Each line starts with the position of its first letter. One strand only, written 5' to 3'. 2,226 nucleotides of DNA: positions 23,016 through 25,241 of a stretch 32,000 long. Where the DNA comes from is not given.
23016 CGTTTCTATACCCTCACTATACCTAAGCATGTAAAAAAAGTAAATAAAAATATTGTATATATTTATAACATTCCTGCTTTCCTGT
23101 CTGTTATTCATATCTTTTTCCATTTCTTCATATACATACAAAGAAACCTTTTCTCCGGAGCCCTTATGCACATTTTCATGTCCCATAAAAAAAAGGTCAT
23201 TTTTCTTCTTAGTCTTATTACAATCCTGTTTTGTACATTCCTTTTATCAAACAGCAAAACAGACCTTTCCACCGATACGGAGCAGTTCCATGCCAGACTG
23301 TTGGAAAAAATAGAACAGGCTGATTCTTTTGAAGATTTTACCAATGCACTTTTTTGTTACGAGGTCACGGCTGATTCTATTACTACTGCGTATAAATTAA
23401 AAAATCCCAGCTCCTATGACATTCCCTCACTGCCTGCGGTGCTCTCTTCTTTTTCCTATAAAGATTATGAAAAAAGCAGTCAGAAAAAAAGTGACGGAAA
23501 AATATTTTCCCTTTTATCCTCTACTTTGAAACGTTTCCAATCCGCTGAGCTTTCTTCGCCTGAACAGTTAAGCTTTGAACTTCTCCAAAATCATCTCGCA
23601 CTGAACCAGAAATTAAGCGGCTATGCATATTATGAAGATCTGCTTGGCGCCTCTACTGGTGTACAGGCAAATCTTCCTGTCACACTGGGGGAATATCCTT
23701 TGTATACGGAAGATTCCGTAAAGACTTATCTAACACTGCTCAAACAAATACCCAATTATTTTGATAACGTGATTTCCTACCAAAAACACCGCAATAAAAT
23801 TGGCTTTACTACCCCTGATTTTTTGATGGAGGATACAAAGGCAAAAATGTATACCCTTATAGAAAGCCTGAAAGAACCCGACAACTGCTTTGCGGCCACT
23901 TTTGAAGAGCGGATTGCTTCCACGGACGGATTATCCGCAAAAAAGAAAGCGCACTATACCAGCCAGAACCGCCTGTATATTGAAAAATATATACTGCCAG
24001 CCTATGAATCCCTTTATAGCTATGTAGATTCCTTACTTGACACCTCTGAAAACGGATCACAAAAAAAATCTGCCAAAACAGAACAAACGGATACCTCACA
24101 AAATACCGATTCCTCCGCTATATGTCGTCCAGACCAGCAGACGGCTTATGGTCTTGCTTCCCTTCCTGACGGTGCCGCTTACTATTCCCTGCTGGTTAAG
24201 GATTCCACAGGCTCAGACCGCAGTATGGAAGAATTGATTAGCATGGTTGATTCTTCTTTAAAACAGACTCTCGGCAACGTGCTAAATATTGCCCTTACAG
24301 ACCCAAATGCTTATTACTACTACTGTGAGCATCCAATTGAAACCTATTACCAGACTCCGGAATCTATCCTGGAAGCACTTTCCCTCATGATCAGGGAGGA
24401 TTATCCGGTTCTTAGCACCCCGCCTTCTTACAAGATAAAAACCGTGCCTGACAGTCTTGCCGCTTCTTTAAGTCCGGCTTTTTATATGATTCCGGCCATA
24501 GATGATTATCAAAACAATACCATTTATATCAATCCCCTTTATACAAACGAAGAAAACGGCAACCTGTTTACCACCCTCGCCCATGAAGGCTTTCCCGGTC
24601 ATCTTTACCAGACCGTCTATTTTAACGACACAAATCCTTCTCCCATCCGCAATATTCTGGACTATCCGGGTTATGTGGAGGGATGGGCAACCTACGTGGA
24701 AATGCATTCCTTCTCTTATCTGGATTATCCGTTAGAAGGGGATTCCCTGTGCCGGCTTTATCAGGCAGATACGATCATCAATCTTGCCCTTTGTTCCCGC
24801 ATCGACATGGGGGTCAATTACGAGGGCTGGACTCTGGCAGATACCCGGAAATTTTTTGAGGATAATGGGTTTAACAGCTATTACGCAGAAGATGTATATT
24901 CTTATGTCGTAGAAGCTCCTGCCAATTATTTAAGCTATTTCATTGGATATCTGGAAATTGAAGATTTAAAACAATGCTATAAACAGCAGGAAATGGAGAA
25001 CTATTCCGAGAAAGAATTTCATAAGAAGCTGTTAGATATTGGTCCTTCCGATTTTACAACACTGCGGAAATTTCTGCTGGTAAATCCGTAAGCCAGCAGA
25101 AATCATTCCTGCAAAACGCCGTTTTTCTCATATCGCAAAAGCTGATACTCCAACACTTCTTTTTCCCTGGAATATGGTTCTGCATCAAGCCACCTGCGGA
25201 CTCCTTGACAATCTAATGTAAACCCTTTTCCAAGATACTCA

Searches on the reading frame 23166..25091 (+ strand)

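Call 70: search_protein_families(library=pfam, proteins=[window:23166-25091:+], max_evalue=0.00001)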
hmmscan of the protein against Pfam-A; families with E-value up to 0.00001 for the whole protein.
window:23166-25091:+ (641 aa): 1 family
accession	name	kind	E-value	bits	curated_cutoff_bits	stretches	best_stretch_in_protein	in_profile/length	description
PF05960.17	DUF885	-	2.2e-74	252.5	32.4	1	101-635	19-530/532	Bacterial protein of unknown function (DUF885)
